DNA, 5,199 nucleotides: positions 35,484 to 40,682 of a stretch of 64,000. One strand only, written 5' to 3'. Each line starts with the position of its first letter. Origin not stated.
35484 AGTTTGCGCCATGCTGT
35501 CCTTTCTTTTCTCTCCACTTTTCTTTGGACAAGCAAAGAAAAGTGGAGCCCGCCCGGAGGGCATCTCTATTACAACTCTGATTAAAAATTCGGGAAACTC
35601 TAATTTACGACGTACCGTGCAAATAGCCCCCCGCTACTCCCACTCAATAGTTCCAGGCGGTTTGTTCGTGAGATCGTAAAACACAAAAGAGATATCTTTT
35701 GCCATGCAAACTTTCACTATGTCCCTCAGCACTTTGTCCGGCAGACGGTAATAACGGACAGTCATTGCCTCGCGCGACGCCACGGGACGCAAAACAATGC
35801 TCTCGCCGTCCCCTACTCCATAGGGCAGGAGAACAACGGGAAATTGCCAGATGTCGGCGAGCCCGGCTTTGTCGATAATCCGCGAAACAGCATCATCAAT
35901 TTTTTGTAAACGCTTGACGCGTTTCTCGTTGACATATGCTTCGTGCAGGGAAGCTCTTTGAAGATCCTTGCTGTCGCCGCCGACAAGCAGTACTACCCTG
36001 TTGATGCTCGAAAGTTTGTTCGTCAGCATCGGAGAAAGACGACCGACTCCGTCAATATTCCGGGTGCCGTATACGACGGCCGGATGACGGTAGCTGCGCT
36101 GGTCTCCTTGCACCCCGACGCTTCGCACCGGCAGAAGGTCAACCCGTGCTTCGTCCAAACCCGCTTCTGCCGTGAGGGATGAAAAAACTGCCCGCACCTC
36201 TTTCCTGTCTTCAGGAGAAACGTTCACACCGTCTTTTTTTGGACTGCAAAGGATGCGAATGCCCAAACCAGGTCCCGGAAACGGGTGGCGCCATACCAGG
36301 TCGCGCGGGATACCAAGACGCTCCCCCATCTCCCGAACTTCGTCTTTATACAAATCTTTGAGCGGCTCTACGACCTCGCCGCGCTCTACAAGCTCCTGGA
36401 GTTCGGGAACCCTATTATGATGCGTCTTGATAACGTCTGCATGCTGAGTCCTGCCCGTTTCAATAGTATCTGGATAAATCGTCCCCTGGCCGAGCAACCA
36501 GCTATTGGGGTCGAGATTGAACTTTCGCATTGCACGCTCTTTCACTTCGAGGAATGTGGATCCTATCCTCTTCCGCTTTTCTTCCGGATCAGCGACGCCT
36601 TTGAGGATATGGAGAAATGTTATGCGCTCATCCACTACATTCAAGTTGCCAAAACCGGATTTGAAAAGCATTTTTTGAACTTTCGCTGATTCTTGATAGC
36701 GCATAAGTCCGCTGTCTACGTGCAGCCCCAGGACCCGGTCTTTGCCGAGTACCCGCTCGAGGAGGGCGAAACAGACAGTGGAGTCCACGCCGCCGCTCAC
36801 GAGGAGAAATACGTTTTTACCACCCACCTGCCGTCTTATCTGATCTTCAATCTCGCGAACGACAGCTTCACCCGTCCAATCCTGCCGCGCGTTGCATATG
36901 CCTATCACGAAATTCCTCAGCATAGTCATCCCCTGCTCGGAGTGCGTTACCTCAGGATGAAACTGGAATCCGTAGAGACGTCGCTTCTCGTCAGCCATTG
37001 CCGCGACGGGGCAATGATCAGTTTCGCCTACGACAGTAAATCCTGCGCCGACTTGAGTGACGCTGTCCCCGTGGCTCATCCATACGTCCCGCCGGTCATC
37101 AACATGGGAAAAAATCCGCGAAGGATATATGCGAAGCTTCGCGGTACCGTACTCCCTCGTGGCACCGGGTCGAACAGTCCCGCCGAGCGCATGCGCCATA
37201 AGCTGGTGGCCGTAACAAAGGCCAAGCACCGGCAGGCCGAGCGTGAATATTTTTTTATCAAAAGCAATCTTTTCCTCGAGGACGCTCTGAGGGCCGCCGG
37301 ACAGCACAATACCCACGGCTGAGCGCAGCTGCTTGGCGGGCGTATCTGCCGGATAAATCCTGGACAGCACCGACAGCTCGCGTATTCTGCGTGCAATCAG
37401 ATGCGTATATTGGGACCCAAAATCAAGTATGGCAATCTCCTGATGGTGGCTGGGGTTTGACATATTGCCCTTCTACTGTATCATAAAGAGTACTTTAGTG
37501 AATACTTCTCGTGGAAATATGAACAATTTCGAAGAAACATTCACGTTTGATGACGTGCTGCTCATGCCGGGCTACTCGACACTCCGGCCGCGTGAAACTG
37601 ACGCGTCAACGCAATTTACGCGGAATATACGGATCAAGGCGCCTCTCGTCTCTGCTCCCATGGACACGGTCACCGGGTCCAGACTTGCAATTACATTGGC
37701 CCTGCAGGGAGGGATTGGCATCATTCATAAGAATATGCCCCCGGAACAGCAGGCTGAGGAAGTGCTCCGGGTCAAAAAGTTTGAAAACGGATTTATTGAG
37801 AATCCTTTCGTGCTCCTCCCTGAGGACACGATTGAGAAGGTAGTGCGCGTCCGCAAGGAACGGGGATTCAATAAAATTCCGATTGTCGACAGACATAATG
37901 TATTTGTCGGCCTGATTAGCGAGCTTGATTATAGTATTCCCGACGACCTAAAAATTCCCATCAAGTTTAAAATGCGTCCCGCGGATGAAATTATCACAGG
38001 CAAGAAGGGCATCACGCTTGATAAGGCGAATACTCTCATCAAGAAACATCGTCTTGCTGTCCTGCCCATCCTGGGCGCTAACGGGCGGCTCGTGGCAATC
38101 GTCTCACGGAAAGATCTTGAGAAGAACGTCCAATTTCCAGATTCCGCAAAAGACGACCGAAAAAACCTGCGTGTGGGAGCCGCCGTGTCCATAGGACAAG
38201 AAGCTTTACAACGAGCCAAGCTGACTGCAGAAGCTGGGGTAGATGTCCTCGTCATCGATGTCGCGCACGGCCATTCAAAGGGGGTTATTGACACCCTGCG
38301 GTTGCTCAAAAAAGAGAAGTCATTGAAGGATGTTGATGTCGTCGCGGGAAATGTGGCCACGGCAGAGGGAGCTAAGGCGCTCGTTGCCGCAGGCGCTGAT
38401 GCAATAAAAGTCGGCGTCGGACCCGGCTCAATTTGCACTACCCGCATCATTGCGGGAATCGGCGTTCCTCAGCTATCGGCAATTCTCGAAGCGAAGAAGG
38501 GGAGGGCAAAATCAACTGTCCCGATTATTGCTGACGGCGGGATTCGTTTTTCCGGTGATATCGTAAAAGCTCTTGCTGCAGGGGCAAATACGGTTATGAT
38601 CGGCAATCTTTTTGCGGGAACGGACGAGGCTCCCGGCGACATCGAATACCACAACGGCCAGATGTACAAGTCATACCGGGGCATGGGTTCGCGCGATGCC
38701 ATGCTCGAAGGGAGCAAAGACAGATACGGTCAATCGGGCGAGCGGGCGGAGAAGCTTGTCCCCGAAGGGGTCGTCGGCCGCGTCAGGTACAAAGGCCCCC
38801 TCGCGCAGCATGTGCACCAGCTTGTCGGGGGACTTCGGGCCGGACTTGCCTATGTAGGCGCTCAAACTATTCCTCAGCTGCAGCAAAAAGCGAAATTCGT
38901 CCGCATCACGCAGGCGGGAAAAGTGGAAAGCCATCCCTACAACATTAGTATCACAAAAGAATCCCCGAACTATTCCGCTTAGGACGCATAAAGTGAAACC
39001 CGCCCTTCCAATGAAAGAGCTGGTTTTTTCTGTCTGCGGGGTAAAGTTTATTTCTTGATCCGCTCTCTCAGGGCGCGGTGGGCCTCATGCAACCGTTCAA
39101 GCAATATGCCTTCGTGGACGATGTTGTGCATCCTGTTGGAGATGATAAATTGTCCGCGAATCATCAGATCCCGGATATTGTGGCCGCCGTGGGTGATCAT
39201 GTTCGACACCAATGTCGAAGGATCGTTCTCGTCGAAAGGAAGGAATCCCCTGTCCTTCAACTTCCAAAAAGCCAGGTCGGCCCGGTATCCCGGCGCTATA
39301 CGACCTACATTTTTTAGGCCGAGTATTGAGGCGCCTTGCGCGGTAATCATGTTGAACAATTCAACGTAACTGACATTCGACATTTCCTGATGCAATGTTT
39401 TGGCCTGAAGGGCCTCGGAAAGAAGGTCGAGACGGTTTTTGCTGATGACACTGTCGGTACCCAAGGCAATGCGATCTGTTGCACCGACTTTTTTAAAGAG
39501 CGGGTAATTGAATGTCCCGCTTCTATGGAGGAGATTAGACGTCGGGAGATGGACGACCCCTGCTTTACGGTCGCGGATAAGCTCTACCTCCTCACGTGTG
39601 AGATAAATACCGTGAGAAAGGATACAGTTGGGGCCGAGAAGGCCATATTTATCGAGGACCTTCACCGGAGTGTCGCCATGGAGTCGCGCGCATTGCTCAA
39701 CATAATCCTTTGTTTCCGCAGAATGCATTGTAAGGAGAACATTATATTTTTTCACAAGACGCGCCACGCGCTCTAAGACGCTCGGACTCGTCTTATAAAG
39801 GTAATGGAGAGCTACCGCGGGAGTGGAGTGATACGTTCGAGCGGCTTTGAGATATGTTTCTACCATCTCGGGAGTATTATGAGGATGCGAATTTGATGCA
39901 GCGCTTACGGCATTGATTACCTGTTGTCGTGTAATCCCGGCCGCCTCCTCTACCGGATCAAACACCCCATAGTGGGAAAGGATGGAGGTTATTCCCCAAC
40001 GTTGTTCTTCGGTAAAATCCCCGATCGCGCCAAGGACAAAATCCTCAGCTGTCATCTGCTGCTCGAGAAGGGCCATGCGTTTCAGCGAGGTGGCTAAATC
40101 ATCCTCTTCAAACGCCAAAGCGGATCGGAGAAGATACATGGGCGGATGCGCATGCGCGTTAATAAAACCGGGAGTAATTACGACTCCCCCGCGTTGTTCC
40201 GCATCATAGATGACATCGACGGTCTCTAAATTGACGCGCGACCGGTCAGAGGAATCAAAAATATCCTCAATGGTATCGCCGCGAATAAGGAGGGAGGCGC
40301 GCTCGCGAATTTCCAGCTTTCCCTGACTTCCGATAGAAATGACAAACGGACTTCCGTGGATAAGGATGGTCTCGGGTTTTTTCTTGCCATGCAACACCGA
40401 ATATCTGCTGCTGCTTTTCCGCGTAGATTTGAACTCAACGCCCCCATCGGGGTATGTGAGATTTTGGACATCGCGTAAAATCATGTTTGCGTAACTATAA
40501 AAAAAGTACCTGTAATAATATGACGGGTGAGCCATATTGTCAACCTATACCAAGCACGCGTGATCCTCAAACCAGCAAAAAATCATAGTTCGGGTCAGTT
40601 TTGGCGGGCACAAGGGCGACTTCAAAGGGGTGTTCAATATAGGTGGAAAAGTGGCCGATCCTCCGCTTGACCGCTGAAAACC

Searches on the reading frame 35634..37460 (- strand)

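Call 53: search_protein_families(library=pfam, proteins=[window:35634-37460:-], max_evalue=0.00001)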
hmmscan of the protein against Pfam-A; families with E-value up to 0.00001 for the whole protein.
window:35634-37460:- (608 aa): 4 families
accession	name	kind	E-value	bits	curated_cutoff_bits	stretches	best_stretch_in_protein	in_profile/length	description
PF00117.34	GATase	-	4.1e-44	151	22.8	1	11-186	2-188/190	Glutamine amidotransferase class-I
PF00958.27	GMP_synt_C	-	8.9e-18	64.6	27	1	532-607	6-92/92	GMP synthase C terminal domain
PF02540.23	NAD_synthase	-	3.4e-09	36.6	21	0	203-265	8-68/242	NAD synthase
PF07722.19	Peptidase_C26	-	3.2e-08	34.1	20.5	1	68-170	98-219/219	Peptidase C26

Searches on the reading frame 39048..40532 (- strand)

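Call 53: search_protein_families(library=pfam, proteins=[window:39048-40532:-], max_evalue=0.00001)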
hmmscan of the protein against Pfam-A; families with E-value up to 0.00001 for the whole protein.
window:39048-40532:- (494 aa): 2 families
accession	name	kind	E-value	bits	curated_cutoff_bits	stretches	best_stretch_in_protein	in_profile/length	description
PF01979.26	Amidohydro_1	-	4.7e-43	148.2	25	1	118-460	1-342/345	Amidohydrolase family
PF07969.17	Amidohydro_3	-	3e-10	40.6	29.7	1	220-428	260-446/472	Amidohydrolase family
